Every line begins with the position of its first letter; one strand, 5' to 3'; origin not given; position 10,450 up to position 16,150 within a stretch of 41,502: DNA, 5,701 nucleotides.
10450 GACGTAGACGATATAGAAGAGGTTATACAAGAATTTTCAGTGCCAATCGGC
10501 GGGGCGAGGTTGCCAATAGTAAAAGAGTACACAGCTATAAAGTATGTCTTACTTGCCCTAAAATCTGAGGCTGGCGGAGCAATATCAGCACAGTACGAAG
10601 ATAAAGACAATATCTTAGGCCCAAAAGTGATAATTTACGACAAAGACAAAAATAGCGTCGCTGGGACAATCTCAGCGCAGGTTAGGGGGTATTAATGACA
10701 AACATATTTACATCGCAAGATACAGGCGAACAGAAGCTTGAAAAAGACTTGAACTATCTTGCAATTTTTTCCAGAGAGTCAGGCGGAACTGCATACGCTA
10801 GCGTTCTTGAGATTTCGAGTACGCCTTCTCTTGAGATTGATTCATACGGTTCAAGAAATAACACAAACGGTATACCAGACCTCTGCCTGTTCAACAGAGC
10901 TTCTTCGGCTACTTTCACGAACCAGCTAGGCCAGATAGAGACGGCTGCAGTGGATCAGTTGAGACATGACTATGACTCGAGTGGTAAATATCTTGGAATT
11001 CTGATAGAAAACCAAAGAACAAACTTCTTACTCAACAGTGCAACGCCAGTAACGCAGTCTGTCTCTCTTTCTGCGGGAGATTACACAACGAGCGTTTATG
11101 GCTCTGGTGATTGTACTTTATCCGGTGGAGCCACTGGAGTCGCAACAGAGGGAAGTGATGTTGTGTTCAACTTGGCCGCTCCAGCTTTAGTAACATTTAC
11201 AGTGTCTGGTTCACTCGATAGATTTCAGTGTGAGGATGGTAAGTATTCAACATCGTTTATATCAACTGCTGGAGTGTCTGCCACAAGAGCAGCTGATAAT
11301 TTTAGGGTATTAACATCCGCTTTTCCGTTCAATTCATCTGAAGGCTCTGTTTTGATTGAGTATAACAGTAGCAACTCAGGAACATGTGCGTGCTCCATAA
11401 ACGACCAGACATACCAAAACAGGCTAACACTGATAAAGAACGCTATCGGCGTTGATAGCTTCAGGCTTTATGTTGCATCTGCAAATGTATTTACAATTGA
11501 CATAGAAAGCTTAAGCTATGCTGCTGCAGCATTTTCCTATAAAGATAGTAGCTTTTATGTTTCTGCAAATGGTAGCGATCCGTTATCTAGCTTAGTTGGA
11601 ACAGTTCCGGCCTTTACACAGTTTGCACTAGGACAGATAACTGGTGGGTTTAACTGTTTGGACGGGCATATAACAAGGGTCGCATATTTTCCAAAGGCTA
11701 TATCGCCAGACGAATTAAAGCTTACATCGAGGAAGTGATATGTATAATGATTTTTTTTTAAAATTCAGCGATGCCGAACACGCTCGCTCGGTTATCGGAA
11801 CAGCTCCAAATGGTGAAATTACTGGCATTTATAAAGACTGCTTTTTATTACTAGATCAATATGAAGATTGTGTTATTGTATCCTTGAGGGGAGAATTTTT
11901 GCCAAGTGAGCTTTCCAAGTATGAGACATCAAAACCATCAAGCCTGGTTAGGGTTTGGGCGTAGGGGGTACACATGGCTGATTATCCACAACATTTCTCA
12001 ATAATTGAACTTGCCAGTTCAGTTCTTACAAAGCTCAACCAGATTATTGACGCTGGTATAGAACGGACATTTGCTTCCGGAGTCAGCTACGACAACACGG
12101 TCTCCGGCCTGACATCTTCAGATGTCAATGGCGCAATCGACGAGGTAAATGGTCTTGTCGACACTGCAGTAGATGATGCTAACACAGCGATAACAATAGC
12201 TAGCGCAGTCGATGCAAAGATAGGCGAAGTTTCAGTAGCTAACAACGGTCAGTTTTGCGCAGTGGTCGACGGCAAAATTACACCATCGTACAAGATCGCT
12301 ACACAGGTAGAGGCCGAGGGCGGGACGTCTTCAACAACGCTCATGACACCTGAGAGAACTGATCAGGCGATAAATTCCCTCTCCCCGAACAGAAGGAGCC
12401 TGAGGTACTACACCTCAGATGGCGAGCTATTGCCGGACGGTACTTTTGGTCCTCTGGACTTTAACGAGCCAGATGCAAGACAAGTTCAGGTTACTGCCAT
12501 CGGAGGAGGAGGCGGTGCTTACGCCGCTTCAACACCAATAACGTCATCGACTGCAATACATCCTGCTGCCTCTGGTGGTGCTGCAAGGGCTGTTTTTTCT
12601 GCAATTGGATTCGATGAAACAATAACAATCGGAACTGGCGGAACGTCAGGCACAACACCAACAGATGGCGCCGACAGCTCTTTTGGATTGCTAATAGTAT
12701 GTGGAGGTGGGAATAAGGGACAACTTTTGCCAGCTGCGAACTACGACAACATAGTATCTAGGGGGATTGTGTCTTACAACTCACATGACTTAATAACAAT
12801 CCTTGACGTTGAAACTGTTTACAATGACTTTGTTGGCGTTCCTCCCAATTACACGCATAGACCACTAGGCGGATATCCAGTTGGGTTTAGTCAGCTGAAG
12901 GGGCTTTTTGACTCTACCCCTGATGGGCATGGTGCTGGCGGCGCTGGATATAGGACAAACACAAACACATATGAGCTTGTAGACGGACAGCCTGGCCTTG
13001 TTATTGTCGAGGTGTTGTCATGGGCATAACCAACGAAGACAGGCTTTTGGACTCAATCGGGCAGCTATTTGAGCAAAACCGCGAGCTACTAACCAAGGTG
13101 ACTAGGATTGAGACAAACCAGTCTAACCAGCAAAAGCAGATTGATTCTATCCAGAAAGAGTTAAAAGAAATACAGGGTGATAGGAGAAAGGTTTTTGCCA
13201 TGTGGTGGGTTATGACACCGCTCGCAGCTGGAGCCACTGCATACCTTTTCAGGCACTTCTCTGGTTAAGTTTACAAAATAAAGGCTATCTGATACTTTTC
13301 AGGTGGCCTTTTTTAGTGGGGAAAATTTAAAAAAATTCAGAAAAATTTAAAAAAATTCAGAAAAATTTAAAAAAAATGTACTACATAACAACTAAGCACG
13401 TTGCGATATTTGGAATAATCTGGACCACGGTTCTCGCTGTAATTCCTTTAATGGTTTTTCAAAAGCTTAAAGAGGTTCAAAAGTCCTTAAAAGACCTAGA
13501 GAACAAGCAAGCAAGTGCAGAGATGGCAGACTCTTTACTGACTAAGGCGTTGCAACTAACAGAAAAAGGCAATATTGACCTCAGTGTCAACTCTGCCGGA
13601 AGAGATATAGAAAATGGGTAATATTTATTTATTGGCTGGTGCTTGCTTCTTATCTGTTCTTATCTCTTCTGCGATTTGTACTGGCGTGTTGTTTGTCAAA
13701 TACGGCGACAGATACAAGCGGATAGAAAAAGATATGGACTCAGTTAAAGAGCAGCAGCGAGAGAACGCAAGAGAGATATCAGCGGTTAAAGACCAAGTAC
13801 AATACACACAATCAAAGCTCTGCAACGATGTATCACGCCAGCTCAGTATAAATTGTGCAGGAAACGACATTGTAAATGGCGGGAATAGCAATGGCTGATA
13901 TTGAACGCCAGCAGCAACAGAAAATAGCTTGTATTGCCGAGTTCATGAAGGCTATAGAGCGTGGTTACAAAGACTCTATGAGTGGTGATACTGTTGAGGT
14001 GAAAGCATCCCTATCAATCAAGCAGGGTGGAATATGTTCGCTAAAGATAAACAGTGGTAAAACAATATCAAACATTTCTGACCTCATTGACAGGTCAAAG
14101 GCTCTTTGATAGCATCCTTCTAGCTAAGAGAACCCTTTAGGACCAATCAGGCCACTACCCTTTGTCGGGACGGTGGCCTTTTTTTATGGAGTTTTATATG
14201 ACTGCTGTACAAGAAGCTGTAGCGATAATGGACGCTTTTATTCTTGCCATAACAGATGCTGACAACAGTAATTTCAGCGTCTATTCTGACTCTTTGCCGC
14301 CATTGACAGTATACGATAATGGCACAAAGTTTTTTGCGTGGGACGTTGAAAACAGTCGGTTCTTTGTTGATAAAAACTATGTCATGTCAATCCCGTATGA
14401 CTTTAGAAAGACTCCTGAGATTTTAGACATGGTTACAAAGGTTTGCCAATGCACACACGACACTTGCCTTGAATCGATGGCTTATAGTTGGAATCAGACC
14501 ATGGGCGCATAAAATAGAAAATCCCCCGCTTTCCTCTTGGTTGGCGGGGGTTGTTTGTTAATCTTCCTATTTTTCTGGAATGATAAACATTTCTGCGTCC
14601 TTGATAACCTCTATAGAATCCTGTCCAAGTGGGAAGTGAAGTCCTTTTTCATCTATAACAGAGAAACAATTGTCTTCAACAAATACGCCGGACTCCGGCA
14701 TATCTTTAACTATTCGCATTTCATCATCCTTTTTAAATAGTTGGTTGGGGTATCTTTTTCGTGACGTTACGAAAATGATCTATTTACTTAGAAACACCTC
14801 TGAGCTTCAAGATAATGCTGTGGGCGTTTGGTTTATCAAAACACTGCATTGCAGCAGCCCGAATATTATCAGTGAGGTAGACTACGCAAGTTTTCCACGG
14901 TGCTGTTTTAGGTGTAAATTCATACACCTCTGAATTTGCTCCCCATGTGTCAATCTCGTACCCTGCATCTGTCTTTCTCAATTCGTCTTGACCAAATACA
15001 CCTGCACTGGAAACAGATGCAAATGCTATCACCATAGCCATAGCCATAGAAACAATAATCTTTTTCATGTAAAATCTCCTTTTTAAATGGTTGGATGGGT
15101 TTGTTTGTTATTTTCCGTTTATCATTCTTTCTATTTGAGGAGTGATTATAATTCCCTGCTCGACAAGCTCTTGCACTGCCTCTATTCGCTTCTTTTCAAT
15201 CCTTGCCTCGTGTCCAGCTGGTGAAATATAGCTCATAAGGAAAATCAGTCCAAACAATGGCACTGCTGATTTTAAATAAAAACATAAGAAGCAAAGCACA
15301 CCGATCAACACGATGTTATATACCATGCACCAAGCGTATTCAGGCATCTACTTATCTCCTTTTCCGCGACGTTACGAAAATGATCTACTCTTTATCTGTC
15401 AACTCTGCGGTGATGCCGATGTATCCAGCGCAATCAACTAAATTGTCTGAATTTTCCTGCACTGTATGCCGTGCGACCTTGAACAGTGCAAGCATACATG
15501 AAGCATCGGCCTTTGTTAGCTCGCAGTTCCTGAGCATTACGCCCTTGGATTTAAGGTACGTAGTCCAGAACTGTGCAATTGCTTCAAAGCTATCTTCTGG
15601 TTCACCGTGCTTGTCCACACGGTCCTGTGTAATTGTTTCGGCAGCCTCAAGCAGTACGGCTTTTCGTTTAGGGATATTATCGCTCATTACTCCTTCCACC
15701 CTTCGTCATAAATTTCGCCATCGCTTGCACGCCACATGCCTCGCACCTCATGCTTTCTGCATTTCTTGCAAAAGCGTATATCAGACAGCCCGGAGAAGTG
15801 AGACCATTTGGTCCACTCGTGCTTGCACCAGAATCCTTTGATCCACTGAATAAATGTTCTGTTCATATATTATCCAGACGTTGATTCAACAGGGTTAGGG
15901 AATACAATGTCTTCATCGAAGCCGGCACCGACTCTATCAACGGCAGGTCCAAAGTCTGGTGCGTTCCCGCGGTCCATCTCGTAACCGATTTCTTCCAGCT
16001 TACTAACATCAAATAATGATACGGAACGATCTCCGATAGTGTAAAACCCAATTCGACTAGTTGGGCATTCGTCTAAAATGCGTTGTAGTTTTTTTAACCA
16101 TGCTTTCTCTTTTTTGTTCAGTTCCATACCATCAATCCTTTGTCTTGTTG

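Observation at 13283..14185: Terminator-insulated accessory cassette after the fibre genes, with two paralogous single-TM coiled-coil proteins sharing a C-terminal N-[SC]-A-G-[RN]-D-I-x-N-G tail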

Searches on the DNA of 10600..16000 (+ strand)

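Call 9: search_dna_similar(query=window:10600-16000:+, collection=phages, mode=distant, max_rows=25)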
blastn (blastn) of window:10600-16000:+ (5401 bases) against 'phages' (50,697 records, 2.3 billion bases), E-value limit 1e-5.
No match.

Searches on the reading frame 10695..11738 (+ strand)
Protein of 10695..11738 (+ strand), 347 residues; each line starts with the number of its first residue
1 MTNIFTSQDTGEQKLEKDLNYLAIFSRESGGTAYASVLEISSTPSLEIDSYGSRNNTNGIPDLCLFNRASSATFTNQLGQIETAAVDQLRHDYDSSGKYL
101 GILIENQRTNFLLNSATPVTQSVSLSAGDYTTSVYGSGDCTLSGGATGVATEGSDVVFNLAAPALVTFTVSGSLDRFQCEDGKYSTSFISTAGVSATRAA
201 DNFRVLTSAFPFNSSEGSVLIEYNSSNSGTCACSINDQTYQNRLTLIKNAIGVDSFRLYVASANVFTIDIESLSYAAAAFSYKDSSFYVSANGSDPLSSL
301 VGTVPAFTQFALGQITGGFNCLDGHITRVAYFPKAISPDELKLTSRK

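Call 7: search_protein_families(library=phrogs, proteins=[window:10695-11738:+], max_evalue=1)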
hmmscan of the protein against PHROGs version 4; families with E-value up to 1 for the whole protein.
window:10695-11738:+ (347 aa): 3 families
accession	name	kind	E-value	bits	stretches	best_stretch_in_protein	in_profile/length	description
phrog_5939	-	tail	5e-28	99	2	61-128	368-435/801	tail protein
phrog_1419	-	tail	1e-14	54.7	2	64-128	401-459/793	tail protein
phrog_34853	-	unknown function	0.0005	19.7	1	64-115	32-83/555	-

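Call 8: search_protein_families(library=pfam, proteins=[window:10695-11738:+], max_evalue=1)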
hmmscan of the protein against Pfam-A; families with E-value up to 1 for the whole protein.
window:10695-11738:+ (347 aa): 0 families

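Call 33: search_dna_similar(query=window:10695-11735:+, collection=phages, mode=protein, max_evalue=0.001, max_rows=25)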
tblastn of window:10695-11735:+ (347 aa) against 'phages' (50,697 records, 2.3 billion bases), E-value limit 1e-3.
Records with a match: 129; places in all: 129; records where one place covers at least 80% of the query: 2.
Best place of each record, by identity: <60% 129.
By first word of the organism name: Escherichia 92; Salmonella 14; Synechococcus 4; Enterobacteria 4; Dhillonvirus 3; Microcystis 2; Escherchia 2; Listeria 2; Shigella 2; Limnohabitans 1; and 3 more.
By host as written in the record: - 37; Escherichia coli 30; Escherichia coli K-12 MG1655 10; Escherichia coli ECOR13 8; Escherichia coli K-12 MG1655 del pstSCAB-phoU::kan 5; Salmonella enterica subsp. enterica serovar Infantis 4; Escherichia coli K-12 3; Salmonella enterica subsp. enterica 3; and 20 more.
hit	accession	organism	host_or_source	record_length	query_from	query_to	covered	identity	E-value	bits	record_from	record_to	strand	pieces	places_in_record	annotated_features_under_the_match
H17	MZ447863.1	Microcystis phage Mea-Yong924-1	Microcystis sp.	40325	62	347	82%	26.1%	8e-10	66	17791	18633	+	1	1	hypothetical protein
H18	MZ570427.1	Microcystis phage Mae-Yong924-2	Microcystis sp.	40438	62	347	82%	26.1%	8e-10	66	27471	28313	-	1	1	hypothetical protein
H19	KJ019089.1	Synechococcus phage ACG-2014j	-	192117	44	246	59%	26.9%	1e-6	56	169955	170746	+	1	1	hypothetical protein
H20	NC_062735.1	Synechococcus phage ACG-2014j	-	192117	44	246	59%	26.9%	1e-6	56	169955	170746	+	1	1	tail protein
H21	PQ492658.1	Limnohabitans phage DC31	Limnohabitans sp. DCL3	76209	66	201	39%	35.1%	2e-13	77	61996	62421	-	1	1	hypothetical protein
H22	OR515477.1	Escherichia phage Es2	Escherichia sp. JL 983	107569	63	183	35%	29.5%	3e-5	52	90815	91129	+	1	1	tail fiber protein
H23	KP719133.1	Enterobacteria phage JenP2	Escherichia coli K-12 MG1655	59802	63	183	35%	28.7%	2e-4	49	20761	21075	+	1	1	tail fiber protein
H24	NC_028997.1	Enterobacteria phage JenP2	Escherichia coli K-12 MG1655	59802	63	183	35%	28.7%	2e-4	49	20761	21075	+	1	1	tail protein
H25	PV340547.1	Escherichia phage PhiR11_1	Escherichia coli str. K-12 substr. ...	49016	44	118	22%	40.0%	3e-4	49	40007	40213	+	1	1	side tail fiber protein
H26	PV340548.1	Escherichia phage PhiR11_1_star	Escherichia coli ECOR13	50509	44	118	22%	40.0%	3e-4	49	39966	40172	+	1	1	side tail fiber protein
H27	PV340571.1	Escherichia phage PhiR55_1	Escherichia coli C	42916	44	118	22%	40.0%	3e-4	49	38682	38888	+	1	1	side tail fiber protein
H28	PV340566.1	Escherichia phage PhiR47_1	Escherichia coli ECOR13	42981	44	118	22%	40.0%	3e-4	49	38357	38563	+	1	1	side tail fiber protein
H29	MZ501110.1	Escherichia phage VogelGryff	Escherichia coli K-12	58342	63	136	21%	38.2%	5e-6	54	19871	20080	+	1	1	lateral tail fiber protein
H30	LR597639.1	Escherichia phage ev243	-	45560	66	136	20%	39.7%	7e-5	50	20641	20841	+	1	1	Phage tail fiber protein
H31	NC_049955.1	Escherichia phage ev243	-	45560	66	136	20%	39.7%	7e-5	50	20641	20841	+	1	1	tail protein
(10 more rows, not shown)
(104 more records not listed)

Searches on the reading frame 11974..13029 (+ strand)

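Call 7: search_protein_families(library=phrogs, proteins=[window:11974-13029:+], max_evalue=1)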
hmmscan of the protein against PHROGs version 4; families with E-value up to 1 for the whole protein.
window:11974-13029:+ (351 aa): 2 families
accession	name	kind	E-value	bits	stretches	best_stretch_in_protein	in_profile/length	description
phrog_910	-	tail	3.8e-05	24.1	1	105-136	139-170/497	tail collar fiber protein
phrog_11733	-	unknown function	0.053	14.2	1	82-100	13-31/44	-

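Call 8: search_protein_families(library=pfam, proteins=[window:11974-13029:+], max_evalue=1)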
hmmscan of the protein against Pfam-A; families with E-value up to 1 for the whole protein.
window:11974-13029:+ (351 aa): 2 families
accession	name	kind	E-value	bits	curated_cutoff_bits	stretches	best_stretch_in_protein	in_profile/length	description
PF06131.16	DUF963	-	0.11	12.3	21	1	185-195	9-19/36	Schizosaccharomyces pombe repeat of unknown function (DUF963)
PF18719.7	ArlS_N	-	0.23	12.1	27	1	126-192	46-116/140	ArlS sensor domain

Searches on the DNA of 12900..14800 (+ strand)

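Call 4: search_dna_similar(query=window:12900-14600:+, collection=phages, mode=near, max_rows=30)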
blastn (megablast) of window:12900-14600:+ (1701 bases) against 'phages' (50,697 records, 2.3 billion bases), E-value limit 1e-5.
No match.
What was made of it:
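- Tried and rejected: Megablast and blastn of the region against 50,697 phage records gave no match (calls 4, 9).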

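Call 67: search_rna_families(source=window, start=12900, end=14800, threshold=evalue, max_evalue=1)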
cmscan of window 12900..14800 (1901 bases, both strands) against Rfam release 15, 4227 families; matches with E-value up to 1: 1.
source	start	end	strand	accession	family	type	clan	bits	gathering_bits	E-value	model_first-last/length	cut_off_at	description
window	14465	14557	+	RF02150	MESTIT1_3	Gene; lncRNA;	-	19.5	60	0.33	1-99/99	no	MEST intronic transcript 1, antisense RNA conserved region 3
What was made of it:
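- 14150..14185 (+): Intrinsic terminator T2 (hairpin then U7). It shares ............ with T1. No Rfam family (call 67).
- Tried and rejected: No family (call 67).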

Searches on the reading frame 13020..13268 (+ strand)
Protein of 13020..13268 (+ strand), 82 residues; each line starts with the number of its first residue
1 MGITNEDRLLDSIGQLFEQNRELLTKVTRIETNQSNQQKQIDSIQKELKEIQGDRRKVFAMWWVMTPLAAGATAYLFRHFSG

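Call 7: search_protein_families(library=phrogs, proteins=[window:13020-13268:+], max_evalue=1)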
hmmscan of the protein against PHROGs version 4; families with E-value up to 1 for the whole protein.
window:13020-13268:+ (82 aa): 16 families
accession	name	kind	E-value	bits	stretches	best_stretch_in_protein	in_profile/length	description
phrog_739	-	lysis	0.0067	17.6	1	13-60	22-69/122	Rz-like spanin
phrog_9959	-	tail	0.011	14.3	1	11-53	1654-1695/1708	tail length tape measure protein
phrog_1193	-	other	0.014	16.3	1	6-51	8-50/76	hemolysin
phrog_2990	-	unknown function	0.017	16.3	1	6-76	56-129/133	-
phrog_937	-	other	0.022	16.1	1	18-53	43-79/115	hemolysin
phrog_20419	-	unknown function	0.034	14.6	1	27-69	33-75/236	-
phrog_276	-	unknown function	0.04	15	1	11-56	12-57/99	-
phrog_689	-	lysis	0.049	14.9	1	16-70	7-74/91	holin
phrog_13790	-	DNA, RNA and nucleotide metabolism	0.051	14.7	1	17-52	100-135/145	DNA ligase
phrog_20590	-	other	0.06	13.9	1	6-58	28-80/242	peptidase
phrog_1103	-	unknown function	0.11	13.6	1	19-54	13-47/80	-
phrog_14295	-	unknown function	0.11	11.1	1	12-58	1392-1438/1439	-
phrog_8541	-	unknown function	0.16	13.3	1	4-35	18-48/74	-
phrog_5131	-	DNA, RNA and nucleotide metabolism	0.17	12.1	1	34-63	109-138/357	thymidylate synthase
phrog_18764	-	unknown function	0.26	12.3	1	30-45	1-16/42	-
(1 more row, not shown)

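Call 8: search_protein_families(library=pfam, proteins=[window:13020-13268:+], max_evalue=1)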
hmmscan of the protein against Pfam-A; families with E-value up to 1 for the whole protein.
window:13020-13268:+ (82 aa): 17 families
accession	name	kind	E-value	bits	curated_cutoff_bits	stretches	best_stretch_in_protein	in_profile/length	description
PF10779.14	XhlA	-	0.00058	20.4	34.7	1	23-66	16-56/67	Haemolysin XhlA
PF05837.17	CENP-H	-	0.0016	18.8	29.9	1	15-66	121-174/202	Centromere protein H (CENP-H)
PF11932.13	DUF3450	-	0.0043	16.8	32.6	1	7-58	47-98/241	Protein of unknown function (DUF3450)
PF10303.14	DUF2408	-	0.011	16.7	25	1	12-57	11-54/130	Protein of unknown function (DUF2408)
PF20819.2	T4_Rnl1_C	-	0.014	16.1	27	1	10-77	19-86/122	T4 RNA ligase 1, C-terminal domain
PF25014.1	NET2A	-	0.02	15.2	33.1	1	13-53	127-167/235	NET2A-like domain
PF25118.1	EFL1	-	0.029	15.5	30.9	1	11-63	7-58/89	Elongation factor-like GTPase 1-like domain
PF05377.16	FlaC_arch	-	0.03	15.2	27.8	1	23-61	5-43/55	Flagella accessory protein C (FlaC)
PF11166.13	DUF2951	-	0.036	14.7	26.7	1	13-56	13-56/98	Protein of unknown function (DUF2951)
PF06738.18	ThrE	-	0.051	13.5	26.3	1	20-77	68-126/241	Putative threonine/serine exporter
PF16331.10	TolA_bind_tri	-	0.06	13.9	30.1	1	29-54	11-40/76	TolA binding protein trimerisation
PF02403.27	Seryl_tRNA_N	-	0.061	14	28.2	1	7-55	25-73/108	Seryl-tRNA synthetase N-terminal domain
PF15458.11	NTR2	-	0.067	13.3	27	1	13-52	187-226/230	Nineteen complex-related protein 2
PF16360.10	GTP-bdg_M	-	0.15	13.1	29.5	1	28-56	45-73/79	GTP-binding GTPase Middle Region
PF12329.13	TMF_DNA_bd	-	0.22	11.9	35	1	5-51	27-73/74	TATA element modulatory factor 1 DNA binding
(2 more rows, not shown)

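Call 29: search_dna_similar(query=window:13020-13265:+, collection=phages, mode=protein, max_evalue=1, max_rows=25)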
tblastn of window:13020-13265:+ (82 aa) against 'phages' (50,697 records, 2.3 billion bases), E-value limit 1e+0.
No match.

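Call 34: find_homologous_proteins(query=window:13020-13265:+, max_evalue=1)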
Query window:13020-13265:+ (82 aa): 3 proteins with E <= 1 among 3 candidates.
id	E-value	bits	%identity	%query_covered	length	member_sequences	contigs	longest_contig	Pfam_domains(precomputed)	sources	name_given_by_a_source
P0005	6.9e-47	174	100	100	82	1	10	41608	-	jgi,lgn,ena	-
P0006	1.6e-35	138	82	96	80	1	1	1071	-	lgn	-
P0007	1.8e-33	131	79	98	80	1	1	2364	-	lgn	-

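Call 36: find_encoding_contigs(protein=P0006, flank=5000)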
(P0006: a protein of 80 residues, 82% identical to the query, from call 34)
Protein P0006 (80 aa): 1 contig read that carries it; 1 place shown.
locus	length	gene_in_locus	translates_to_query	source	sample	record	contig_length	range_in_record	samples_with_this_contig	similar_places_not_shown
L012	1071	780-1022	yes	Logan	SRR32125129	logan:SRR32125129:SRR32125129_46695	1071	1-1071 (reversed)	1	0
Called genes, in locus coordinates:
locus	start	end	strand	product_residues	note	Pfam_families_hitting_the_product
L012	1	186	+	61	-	?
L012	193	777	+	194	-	-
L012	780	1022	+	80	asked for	-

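Call 43: search_protein_families(library=padloc, proteins=[window:13020-13268:+], max_evalue=1)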
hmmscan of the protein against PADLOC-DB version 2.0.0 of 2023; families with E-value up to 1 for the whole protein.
window:13020-13268:+ (82 aa): 2 families
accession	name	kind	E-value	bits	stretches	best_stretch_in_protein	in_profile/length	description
PDLC04897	PDC-S06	-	0.0085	12.7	1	3-59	62-117/727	-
PDLC00255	LmuB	-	0.017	12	1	4-53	298-347/550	AAA ATPase domain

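Call 44: search_protein_families(library=ncbifam, proteins=[window:13020-13268:+], max_evalue=1)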
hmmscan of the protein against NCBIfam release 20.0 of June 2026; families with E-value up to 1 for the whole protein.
window:13020-13268:+ (82 aa): 2 families
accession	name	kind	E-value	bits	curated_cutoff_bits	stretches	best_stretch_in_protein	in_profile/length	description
NF038218.1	IcmG_DotF_IVB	equivalog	0.018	14.7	200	1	17-53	116-152/266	type IVB secretion system protein IcmG/DotF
TIGR02169.1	SMC_prok_A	equivalog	0.031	11.9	729.4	1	4-57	407-460/1165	chromosome segregation protein SMC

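Call 49: find_related_loci(query=window:13020-13265:+, collection=viral_contigs, flank=10000)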
Query window:13020-13265:+ (82 aa) in viral_contigs; peptide patterns used: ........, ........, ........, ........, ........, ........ (x = any residue, [..] = any of these).
31 stretches matched a pattern, but none encodes a relative of the query by tblastn (E <= 1e-3).

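Call 81: search_protein_families(library=pfam, alignment_id=A5, max_evalue=0.1)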
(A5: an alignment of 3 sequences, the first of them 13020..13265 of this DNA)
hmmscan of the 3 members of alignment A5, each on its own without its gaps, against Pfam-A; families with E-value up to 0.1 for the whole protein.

A. member 1, window:13020-13265:+ (82 aa): 13 families
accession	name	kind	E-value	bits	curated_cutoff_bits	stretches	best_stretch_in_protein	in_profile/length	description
PF10779.14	XhlA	-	0.00058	20.4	34.7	1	23-66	16-56/67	Haemolysin XhlA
PF05837.17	CENP-H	-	0.0016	18.8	29.9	1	15-66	121-174/202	Centromere protein H (CENP-H)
PF11932.13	DUF3450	-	0.0043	16.8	32.6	1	7-58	47-98/241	Protein of unknown function (DUF3450)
PF10303.14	DUF2408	-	0.011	16.7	25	1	12-57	11-54/130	Protein of unknown function (DUF2408)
PF20819.2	T4_Rnl1_C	-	0.014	16.1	27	1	10-77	19-86/122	T4 RNA ligase 1, C-terminal domain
PF25014.1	NET2A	-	0.02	15.2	33.1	1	13-53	127-167/235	NET2A-like domain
PF25118.1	EFL1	-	0.029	15.5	30.9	1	11-63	7-58/89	Elongation factor-like GTPase 1-like domain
PF05377.16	FlaC_arch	-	0.03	15.2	27.8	1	23-61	5-43/55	Flagella accessory protein C (FlaC)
PF11166.13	DUF2951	-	0.036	14.7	26.7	1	13-56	13-56/98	Protein of unknown function (DUF2951)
PF06738.18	ThrE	-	0.051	13.5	26.3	1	20-77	68-126/241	Putative threonine/serine exporter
PF16331.10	TolA_bind_tri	-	0.06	13.9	30.1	0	29-54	11-40/76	TolA binding protein trimerisation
PF02403.27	Seryl_tRNA_N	-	0.061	14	28.2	1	7-55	25-73/108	Seryl-tRNA synthetase N-terminal domain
PF15458.11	NTR2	-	0.067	13.3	27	1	13-52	187-226/230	Nineteen complex-related protein 2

B. families by the number of members that match (of 3 scanned): 19 families
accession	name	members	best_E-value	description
PF10779.14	XhlA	3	0.00012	Haemolysin XhlA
PF05837.17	CENP-H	3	0.0016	Centromere protein H (CENP-H)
PF25118.1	EFL1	3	0.0041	Elongation factor-like GTPase 1-like domain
PF10303.14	DUF2408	3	0.0065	Protein of unknown function (DUF2408)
PF05377.16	FlaC_arch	3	0.03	Flagella accessory protein C (FlaC)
PF06738.18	ThrE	3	0.041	Putative threonine/serine exporter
PF15458.11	NTR2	3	0.048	Nineteen complex-related protein 2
PF17910.6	FeoB_Cyto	2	0.021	FeoB cytosolic helical domain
PF17675.6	APG6_N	2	0.032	Apg6 coiled-coil region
PF11166.13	DUF2951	2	0.036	Protein of unknown function (DUF2951)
PF16331.10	TolA_bind_tri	2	0.056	TolA binding protein trimerisation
PF11932.13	DUF3450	1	0.0043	Protein of unknown function (DUF3450)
PF20819.2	T4_Rnl1_C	1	0.014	T4 RNA ligase 1, C-terminal domain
PF07889.17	DUF1664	1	0.014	Protein of unknown function (DUF1664)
PF25014.1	NET2A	1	0.02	NET2A-like domain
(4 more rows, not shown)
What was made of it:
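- XhlA is the reproducible top Pfam hit for X in 3 of 3 members (call 81).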
